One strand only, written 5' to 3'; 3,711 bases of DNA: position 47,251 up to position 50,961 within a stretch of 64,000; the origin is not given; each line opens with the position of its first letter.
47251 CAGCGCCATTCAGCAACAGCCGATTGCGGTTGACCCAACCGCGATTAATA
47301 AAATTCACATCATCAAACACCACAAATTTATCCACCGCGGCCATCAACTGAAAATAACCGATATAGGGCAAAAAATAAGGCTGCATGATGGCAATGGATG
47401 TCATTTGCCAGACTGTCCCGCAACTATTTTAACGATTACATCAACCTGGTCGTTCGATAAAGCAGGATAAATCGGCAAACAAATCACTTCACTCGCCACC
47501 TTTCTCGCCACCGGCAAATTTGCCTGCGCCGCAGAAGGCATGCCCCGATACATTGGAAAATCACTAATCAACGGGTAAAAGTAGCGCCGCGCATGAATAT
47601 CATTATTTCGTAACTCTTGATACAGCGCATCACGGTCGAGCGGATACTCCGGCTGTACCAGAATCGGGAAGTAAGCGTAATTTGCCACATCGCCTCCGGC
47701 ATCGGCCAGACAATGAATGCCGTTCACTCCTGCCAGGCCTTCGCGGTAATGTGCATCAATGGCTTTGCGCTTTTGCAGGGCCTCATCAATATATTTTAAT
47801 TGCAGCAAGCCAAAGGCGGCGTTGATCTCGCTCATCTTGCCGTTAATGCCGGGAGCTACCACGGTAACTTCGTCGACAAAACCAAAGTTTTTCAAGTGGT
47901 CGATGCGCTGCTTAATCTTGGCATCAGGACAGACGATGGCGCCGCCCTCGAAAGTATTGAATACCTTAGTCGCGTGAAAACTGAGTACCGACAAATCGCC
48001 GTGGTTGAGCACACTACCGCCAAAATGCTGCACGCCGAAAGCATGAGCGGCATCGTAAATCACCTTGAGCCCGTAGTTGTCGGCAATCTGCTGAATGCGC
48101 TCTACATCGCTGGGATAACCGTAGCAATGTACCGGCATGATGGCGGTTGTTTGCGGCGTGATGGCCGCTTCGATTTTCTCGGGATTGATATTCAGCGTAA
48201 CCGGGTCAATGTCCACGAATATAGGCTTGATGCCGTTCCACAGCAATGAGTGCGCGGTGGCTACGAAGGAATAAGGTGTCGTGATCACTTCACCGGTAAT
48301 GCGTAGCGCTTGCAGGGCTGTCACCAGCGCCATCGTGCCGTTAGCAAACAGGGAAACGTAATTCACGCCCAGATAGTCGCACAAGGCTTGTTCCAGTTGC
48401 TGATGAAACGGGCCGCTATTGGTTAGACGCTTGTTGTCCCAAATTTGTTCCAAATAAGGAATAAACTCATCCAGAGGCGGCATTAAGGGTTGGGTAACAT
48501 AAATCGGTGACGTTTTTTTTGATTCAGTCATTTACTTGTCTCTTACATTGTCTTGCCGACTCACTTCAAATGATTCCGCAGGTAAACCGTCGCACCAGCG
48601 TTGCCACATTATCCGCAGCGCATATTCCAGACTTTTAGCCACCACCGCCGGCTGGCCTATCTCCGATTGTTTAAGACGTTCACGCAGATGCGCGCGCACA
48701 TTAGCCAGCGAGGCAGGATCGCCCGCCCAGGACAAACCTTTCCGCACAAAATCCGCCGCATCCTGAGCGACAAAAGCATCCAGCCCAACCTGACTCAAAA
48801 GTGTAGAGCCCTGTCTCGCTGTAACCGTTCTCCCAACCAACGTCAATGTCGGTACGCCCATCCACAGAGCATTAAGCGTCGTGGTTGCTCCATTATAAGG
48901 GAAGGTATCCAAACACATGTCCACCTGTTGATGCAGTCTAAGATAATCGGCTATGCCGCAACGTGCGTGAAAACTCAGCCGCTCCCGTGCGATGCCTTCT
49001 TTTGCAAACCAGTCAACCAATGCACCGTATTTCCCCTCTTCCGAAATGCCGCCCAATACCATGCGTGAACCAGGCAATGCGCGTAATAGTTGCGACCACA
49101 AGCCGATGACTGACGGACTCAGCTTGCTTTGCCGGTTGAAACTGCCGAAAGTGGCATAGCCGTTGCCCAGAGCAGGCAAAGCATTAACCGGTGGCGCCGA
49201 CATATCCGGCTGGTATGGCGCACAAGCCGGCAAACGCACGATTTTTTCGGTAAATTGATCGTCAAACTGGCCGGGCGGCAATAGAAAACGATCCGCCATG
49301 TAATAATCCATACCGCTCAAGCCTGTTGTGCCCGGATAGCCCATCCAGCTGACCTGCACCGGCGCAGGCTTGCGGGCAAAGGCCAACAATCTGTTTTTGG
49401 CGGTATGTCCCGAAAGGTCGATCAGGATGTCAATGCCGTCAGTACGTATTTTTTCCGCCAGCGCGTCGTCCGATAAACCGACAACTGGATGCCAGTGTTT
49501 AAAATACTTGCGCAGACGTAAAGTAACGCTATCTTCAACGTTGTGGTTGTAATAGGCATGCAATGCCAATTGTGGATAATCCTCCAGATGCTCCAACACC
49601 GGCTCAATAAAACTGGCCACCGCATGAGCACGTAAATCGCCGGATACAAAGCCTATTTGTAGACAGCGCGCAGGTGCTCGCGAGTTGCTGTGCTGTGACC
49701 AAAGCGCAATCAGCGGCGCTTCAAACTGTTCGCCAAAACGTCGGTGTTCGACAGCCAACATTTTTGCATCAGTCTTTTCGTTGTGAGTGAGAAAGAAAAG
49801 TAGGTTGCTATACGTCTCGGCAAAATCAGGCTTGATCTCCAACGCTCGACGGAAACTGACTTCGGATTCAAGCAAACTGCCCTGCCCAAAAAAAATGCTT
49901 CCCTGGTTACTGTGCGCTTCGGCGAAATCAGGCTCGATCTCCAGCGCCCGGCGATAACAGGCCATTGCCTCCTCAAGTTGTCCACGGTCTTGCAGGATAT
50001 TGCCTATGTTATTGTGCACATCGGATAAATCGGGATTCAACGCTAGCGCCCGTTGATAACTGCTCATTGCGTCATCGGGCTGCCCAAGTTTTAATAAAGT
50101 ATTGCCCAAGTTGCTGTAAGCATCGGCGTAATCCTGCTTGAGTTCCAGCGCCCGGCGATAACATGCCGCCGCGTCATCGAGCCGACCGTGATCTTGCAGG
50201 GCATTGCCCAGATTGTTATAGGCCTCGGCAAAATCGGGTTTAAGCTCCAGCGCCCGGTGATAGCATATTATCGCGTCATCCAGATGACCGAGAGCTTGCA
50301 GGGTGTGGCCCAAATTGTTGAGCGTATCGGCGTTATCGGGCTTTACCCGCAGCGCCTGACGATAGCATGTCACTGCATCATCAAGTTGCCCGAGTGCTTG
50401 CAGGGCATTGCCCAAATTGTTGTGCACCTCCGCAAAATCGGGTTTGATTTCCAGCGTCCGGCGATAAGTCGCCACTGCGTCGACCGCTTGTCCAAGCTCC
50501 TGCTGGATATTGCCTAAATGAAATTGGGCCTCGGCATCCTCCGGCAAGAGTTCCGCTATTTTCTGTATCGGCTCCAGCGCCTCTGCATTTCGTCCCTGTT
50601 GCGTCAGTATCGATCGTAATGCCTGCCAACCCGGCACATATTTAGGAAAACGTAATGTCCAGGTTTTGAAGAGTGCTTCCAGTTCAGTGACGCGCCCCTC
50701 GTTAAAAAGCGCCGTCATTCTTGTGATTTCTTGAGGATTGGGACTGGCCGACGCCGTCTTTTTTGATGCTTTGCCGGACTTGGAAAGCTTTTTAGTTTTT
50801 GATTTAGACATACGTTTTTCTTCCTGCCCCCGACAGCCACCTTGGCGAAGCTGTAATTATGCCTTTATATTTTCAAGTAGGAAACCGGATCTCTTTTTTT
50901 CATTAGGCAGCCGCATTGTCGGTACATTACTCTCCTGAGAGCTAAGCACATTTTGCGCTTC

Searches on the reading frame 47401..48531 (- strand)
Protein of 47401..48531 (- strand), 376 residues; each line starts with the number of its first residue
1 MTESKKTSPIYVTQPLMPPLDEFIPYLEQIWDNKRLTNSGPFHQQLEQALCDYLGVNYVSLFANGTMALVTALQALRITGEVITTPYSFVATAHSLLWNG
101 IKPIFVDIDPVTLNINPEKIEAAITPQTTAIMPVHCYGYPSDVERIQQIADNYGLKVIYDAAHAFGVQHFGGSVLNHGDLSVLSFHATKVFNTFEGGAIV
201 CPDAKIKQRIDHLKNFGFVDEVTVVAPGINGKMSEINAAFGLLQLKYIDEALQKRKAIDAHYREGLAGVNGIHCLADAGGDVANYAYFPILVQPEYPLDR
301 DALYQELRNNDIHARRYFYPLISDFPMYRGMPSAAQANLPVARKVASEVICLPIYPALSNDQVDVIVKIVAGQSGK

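Call 7: search_protein_families(library=pfam, proteins=[window:47401-48531:-], max_evalue=0.001)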
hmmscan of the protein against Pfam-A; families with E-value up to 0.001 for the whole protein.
window:47401-48531:- (376 aa): 4 families
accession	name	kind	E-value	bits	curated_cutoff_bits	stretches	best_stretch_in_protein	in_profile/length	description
PF01041.23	DegT_DnrJ_EryC1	-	1.6e-103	347.2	19.8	1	22-370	6-359/360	DegT/DnrJ/EryC1/StrS aminotransferase family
PF01053.26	Cys_Met_Meta_PP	-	8.5e-06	25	27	1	31-213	44-225/381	Cys/Met metabolism PLP-dependent enzyme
PF01212.27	Beta_elim_lyase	-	2.5e-05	24.2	27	1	44-185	35-197/288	Beta-eliminating lyase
PF00155.27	Aminotran_1_2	-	0.00028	20.6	19.7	1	28-169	27-194/361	Aminotransferase class I and II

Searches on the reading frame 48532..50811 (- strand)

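Call 7: search_protein_families(library=pfam, proteins=[window:48532-50811:-], max_evalue=0.001)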
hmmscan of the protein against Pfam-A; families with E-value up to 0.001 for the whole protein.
window:48532-50811:- (759 aa): 31 families (the best 25 are shown)
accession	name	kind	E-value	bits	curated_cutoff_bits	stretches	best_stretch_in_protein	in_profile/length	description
PF13414.12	TPR_11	-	1.3e-69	230.1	26.8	6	134-175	1-42/42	TPR repeat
PF00515.34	TPR_1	-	2.7e-69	226.8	27.8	5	229-261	1-33/34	Tetratricopeptide repeat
PF07719.23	TPR_2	-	2.2e-56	183.8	27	5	127-160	1-34/34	Tetratricopeptide repeat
PF13181.12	TPR_8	-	2.9e-49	161.5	25.7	5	264-295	2-33/34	Tetratricopeptide repeat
PF13431.12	TPR_17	-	1.4e-48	159.6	24.4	5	217-248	1-32/34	Tetratricopeptide repeat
PF13844.12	Glyco_transf_41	-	3.5e-43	148.1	25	2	378-528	75-225/543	Glycosyl transferase family 41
PF13432.12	TPR_16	-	5.4e-35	119.9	32.7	5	200-261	2-63/65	Tetratricopeptide repeat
PF13424.12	TPR_12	-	6e-33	113.3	30.1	4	126-191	2-75/77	Tetratricopeptide repeat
PF13374.12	TPR_10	-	1e-30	105.3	27.5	5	195-225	2-32/42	Tetratricopeptide repeat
PF13176.12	TPR_7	-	1.1e-30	103.5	27.9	1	231-264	1-34/36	Tetratricopeptide repeat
PF13428.12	TPR_14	-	7.2e-30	100.8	23.5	1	130-168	4-42/44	Tetratricopeptide repeat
PF14559.12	TPR_19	-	4.3e-29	101.1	25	3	239-301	1-63/68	Tetratricopeptide repeat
PF13371.12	TPR_9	-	1.6e-15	57.3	35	0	135-195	3-63/73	Tetratricopeptide repeat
PF23914.1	TPR_CcmH_CycH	-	1.3e-13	51.5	42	3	150-260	39-152/158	Cytochrome c-type biogenesis protein H TPR domain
PF13174.12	TPR_6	-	5.7e-13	49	26.3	0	230-261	1-32/33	Tetratricopeptide repeat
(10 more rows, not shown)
